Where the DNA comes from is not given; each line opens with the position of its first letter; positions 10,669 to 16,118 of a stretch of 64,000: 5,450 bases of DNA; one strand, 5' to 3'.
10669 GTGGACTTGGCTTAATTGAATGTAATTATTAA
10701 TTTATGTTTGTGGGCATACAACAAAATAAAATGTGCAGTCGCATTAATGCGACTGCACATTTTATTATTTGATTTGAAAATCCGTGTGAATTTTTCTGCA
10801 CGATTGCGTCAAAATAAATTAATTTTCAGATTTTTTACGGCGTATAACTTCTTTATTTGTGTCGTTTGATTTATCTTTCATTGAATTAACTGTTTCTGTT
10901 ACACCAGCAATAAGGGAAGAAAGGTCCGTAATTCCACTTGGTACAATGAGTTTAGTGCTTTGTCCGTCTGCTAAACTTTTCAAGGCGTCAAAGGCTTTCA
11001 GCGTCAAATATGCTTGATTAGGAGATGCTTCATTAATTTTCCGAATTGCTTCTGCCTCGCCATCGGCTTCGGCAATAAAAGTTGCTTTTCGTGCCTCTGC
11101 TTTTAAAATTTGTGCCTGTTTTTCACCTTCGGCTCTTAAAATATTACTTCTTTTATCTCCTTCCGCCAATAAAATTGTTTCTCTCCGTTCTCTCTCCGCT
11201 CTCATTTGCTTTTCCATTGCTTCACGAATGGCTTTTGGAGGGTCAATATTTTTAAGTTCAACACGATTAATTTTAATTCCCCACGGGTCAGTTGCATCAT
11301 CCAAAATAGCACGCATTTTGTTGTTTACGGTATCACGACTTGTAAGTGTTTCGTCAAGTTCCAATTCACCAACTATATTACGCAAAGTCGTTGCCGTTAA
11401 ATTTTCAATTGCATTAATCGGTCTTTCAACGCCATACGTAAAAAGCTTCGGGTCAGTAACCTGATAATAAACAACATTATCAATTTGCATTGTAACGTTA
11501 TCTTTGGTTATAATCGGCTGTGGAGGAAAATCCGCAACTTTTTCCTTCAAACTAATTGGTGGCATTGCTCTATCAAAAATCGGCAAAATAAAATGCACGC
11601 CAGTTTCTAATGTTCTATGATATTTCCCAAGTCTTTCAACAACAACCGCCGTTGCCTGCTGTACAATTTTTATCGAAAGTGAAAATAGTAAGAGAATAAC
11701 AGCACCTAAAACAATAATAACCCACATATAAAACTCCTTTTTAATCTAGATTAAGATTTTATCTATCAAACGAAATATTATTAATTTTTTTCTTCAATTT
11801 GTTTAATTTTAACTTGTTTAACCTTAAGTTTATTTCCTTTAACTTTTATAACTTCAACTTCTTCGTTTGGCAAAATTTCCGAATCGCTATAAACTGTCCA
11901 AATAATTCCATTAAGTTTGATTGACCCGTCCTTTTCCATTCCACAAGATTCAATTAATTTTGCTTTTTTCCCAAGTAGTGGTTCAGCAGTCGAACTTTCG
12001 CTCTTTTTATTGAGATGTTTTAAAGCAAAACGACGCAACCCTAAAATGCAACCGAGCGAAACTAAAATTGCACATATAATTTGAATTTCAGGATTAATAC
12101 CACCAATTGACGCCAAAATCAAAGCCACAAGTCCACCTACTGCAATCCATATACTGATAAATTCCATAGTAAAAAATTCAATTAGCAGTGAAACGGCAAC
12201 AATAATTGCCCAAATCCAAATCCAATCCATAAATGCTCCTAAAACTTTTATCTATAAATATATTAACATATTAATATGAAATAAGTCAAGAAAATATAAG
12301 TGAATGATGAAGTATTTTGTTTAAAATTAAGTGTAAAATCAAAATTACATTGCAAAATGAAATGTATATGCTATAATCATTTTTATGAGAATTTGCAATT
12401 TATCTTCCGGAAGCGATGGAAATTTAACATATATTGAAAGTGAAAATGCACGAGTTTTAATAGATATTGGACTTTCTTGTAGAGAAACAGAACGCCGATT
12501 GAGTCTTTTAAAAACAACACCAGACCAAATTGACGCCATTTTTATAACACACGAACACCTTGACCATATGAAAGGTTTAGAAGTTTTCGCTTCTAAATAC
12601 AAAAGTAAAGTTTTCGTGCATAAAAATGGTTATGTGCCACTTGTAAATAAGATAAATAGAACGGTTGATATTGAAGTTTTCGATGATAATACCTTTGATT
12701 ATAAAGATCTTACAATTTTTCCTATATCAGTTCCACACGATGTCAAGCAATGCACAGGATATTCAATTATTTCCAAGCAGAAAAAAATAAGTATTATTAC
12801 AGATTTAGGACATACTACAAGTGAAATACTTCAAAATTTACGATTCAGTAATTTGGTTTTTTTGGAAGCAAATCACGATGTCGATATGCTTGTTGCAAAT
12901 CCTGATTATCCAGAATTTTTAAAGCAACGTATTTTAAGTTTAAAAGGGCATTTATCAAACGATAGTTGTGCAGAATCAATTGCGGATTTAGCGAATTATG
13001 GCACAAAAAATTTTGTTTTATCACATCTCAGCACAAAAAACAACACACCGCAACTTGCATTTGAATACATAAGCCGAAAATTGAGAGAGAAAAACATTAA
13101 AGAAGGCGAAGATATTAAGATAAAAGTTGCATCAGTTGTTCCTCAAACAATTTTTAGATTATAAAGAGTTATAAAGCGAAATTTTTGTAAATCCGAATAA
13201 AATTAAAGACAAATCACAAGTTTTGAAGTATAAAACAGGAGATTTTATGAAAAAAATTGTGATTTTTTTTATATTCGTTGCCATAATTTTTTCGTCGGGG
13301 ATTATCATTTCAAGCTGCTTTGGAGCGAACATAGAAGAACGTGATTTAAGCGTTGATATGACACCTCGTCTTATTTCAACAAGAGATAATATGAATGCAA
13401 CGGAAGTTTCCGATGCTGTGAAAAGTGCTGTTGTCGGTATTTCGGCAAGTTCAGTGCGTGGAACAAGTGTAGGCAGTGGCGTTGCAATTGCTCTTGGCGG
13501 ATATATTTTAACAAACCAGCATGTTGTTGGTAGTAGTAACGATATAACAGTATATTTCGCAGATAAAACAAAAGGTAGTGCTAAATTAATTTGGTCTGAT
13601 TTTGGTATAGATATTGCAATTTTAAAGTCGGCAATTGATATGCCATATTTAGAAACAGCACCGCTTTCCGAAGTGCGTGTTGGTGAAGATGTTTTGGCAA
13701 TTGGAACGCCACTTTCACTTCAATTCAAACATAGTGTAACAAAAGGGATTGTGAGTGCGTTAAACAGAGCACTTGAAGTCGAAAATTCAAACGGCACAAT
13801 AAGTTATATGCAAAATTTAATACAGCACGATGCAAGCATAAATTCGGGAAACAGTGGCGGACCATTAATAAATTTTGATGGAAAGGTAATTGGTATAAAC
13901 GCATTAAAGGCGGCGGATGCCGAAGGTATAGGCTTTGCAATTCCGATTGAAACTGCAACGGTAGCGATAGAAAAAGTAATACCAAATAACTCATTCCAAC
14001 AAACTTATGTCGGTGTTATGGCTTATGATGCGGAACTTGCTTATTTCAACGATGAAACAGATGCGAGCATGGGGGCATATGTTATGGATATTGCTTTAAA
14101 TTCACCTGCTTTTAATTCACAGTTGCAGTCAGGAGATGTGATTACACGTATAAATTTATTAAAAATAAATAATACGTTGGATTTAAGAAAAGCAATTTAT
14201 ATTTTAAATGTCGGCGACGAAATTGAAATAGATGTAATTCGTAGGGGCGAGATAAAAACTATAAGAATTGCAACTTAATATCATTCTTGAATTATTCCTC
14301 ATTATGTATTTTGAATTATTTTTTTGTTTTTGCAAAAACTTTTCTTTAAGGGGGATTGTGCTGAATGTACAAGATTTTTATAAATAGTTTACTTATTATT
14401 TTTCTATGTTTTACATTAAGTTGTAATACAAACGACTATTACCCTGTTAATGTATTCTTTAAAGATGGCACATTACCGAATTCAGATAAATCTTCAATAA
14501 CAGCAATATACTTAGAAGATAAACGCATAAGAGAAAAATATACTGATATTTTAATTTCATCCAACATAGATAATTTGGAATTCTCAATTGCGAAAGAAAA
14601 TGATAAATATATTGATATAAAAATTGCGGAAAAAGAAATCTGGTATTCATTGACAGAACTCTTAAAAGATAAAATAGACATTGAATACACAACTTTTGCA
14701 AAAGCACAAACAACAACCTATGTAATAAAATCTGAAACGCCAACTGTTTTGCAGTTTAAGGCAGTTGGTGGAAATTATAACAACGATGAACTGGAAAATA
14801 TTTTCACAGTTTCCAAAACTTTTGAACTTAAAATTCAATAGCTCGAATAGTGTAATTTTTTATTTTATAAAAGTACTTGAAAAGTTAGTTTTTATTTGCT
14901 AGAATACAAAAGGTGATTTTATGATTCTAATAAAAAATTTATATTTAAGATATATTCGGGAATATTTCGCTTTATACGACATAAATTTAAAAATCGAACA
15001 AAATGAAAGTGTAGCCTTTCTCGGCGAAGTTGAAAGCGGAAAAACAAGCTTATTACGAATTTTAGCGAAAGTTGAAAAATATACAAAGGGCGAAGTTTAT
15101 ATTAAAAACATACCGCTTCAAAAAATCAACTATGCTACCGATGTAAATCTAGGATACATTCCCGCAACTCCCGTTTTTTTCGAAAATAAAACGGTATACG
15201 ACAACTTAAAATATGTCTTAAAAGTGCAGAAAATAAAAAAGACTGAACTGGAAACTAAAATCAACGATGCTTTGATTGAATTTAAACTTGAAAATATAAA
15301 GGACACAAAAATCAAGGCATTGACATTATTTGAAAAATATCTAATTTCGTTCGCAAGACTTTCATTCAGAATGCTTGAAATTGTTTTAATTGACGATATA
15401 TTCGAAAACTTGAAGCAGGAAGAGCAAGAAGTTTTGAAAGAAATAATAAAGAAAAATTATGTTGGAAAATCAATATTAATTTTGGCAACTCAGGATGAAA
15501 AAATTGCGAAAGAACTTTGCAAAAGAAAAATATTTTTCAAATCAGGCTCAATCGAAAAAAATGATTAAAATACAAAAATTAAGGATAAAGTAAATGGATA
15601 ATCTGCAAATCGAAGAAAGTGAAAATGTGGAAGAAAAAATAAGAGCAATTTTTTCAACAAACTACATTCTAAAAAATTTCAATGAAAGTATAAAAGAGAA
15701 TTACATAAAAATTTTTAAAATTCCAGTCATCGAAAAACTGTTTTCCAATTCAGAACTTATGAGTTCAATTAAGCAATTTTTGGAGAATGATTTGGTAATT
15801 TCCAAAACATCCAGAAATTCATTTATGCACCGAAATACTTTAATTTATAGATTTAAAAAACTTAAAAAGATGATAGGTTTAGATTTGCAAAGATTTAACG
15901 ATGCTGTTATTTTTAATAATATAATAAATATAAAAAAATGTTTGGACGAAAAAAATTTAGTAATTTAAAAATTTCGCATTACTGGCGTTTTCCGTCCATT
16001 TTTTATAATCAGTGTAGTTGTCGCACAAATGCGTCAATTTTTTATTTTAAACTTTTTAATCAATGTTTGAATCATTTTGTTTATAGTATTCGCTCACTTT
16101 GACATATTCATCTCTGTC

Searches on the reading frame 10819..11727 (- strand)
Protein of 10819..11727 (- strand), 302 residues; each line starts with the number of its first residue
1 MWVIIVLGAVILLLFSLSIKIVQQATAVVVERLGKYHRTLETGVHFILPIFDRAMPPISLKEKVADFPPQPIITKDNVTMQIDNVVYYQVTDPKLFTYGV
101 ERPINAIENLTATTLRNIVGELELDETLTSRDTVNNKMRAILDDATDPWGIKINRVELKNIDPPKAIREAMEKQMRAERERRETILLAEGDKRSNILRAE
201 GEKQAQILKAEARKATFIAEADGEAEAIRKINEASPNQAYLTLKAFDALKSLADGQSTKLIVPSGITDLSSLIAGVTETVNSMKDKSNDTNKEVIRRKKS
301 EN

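Call 56: search_protein_families(library=ncbifam, proteins=[window:10819-11727:-], max_evalue=0.00001)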
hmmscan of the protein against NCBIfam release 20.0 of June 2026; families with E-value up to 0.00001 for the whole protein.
window:10819-11727:- (302 aa): 5 families
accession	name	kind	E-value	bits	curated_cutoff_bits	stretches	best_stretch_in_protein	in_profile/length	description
TIGR01933.1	hflK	equivalog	2.4e-33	115.7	159.4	1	19-234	1-218/261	FtsH protease activity modulator HflK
NF008181.0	PRK10930.1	equivalog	1.3e-20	73.6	660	1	3-231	81-311/419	FtsH protease activity modulator HflK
TIGR01932.1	hflC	equivalog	2e-11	43.3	134.4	0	3-131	4-143/318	protease modulator HflC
NF008259.0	PRK11029.1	equivalog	4.6e-09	35.7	427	1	134-235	186-287/334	protease modulator HflC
NF058507.1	FlotScfldFlot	equivalog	7.4e-08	31.9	700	1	27-226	41-246/477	flotillin lipid rafts scaffold protein FloT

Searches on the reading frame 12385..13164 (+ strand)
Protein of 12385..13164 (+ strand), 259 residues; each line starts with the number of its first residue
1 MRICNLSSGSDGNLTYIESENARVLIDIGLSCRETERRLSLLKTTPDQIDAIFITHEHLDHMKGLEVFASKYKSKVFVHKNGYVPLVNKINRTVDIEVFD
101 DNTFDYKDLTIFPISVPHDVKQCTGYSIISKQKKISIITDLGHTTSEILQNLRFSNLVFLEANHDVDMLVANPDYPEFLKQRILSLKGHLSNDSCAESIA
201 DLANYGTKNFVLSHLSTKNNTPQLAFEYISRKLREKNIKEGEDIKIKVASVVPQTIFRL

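Call 56: search_protein_families(library=ncbifam, proteins=[window:12385-13164:+], max_evalue=0.00001)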
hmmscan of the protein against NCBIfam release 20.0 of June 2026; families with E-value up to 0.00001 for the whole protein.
window:12385-13164:+ (259 aa): 7 families
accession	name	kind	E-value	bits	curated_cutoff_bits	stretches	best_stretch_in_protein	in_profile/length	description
TIGR02651.1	RNase_Z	equivalog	3.3e-12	46.1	292.95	1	16-137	22-156/302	ribonuclease Z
NF002553.0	PRK02113.1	equivalog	6.1e-11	42.2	386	1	16-162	39-191/252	MBL fold metallo-hydrolase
NF000801.0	PRK00055.1-3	equivalog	1.8e-09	37.1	252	1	17-66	25-71/307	ribonuclease Z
TIGR03675.1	arCOG00543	equivalog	1.2e-07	30.4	580.2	1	15-80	191-261/631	beta-CASP ribonuclease aCPSF1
NF038231.1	MBL_Geo_Pelo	equivalog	2e-07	30.9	360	0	17-76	39-96/250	GPMC system MBL fold metallohydrolase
TIGR03413.1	GSH_gloB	equivalog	1.8e-06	27.6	200.8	1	23-117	22-105/248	hydroxyacylglutathione hydrolase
TIGR03307.1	PhnP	equivalog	5.4e-06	26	272.25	0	16-157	41-182/249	phosphonate metabolism protein PhnP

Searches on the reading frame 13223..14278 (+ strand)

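Call 56: search_protein_families(library=ncbifam, proteins=[window:13223-14278:+], max_evalue=0.00001)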
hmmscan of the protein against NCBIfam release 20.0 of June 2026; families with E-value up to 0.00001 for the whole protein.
window:13223-14278:+ (351 aa): 12 families
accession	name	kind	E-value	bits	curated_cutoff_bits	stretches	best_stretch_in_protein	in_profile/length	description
NF047968.1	SerProtHtrA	equivalog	1.5e-75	254.8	470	1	54-349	49-355/357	serine protease HtrA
TIGR02037.1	degP_htrA_DO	subfamily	4.5e-70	236.7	416.2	1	78-349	56-325/434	Do family serine endopeptidase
NF041521.1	HhoA_HhoB_HtrA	equivalog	4.8e-53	180.6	450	1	81-350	56-330/335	HhoA/HhoB/HtrA family serine endopeptidase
NF008147.1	PRK10898.1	equivalog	2.7e-45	155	408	1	14-349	10-345/352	outer membrane-stress sensor serine endopeptidase DegS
TIGR02038.1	protease_degS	equivalog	3.1e-45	154.8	422.95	1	81-349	77-344/351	outer membrane-stress sensor serine endopeptidase DegS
NF050055.1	SerProtHtrAMycob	equivalog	2e-44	152.4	800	1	59-349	204-496/502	serine protease HtrA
NF053637.1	SerProtHtrAspr2045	equivalog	1.4e-42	146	650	1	7-349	6-384/394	serine protease HtrA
NF008189.1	PRK10942.1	equivalog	2.9e-40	138.1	720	1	81-349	112-379/477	serine endoprotease DegP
NF007526.1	PRK10139.1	equivalog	3.3e-40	138.1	756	1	82-348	91-356/456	serine endoprotease DegQ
NF040960.1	MamE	equivalog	1.3e-34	119.8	800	1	80-252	120-293/659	magnetosome formation protease MamE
NF033740.0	MarP_fam_protase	equivalog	3e-23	82.5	250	1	53-252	180-377/390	MarP family serine protease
NF040961.1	MamO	equivalog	1.9e-22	79.4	800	1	14-255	29-270/648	magnetosome protein MamO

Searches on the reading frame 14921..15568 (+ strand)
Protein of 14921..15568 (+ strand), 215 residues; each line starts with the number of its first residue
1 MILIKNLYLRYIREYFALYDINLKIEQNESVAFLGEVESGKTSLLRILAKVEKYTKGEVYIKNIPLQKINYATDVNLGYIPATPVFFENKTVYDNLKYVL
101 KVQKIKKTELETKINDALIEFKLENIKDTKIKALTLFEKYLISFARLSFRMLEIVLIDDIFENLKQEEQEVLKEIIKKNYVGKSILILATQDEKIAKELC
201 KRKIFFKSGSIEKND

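Call 56: search_protein_families(library=ncbifam, proteins=[window:14921-15568:+], max_evalue=0.00001)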
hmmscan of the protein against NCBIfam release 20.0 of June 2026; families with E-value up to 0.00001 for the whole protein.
window:14921-15568:+ (215 aa): 110 families (the best 25 are shown)
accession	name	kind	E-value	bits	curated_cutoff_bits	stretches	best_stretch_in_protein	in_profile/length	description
TIGR03608.1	L_ocin_972_ABC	subfamily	4.5e-24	85.1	254.85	1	13-204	9-204/206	putative bacteriocin export ABC transporter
NF040840.2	tungstate_WtpC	equivalog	3.9e-23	82.3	440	1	1-210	1-208/347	tungstate ABC transporter ATP-binding protein WtpC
TIGR02673.1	FtsE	equivalog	4.2e-22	78.9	264.85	1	1-209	1-213/214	cell division ATP-binding protein FtsE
NF006987.0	PRK09452.1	equivalog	4.9e-21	74.8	482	1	16-214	31-229/378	spermidine/putrescine ABC transporter ATP-binding protein PotA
TIGR00968.1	3a0106s01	subfamily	5.1e-21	75.3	342.75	1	3-213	2-211/237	sulfate ABC transporter ATP-binding protein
NF043075.1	MMSYN1_0197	equivalog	5.3e-20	71.6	550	1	2-212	3-212/341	spermidine/putrescine ABC transporter ATP-binding protein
NF040933.2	ABC_arch_GlcV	equivalog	1.9e-19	69.7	450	1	10-180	14-188/357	glucose ABC transporter ATP-binding protein GlcV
NF010061.0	PRK13538.1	equivalog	1.1e-18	67.5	195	1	9-197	11-197/211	cytochrome c biogenesis heme-transporting ATPase CcmA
TIGR01189.1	ccmA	equivalog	2e-18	66.8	131.6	1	17-198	15-192/198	heme ABC exporter ATP-binding protein CcmA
NF007601.2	PRK10247.1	equivalog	3.9e-18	65.7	292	1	16-190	15-188/204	iron efflux ABC transporter ATP-binding subunit FetA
TIGR03265.1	PhnT2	equivalog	1e-17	64.4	457.7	1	10-212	12-214/353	putative 2-aminoethylphosphonate ABC transporter ATP-binding protein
NF008653.0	PRK11650.1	subfamily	1.4e-17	63.8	432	1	2-212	4-214/357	sn-glycerol-3-phosphate ABC transporter ATP-binding protein UgpC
NF008233.0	PRK11000.1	equivalog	1.4e-17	63.6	568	1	18-211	19-212/369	maltose/maltodextrin ABC transporter ATP-binding protein MalK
NF008105.0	PRK10851.1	equivalog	2.5e-17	62.6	502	1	16-214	16-218/362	sulfate/thiosulfate ABC transporter ATP-binding protein CysA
TIGR04406.1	LPS_export_lptB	equivalog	5.2e-17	61.9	240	1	4-192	4-193/239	LPS export ABC transporter ATP-binding protein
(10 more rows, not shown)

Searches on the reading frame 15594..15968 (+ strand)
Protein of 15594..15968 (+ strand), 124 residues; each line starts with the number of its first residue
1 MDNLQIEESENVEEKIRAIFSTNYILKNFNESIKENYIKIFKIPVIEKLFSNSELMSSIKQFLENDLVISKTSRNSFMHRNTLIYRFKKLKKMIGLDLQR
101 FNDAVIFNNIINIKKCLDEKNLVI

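Call 56: search_protein_families(library=ncbifam, proteins=[window:15594-15968:+], max_evalue=0.00001)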
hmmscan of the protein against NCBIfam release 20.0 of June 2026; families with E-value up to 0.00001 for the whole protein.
window:15594-15968:+ (124 aa): 2 families
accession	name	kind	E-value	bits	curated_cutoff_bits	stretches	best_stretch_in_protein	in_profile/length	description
NF008550.0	PRK11477.1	equivalog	7.4e-08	31.6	612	1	49-108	317-376/385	CdaR family transcriptional regulator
NF058503.1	SprTransRegAdeR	equivalog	6.3e-06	25.4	700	1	52-106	337-391/403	sporulation transcriptional activator AdeR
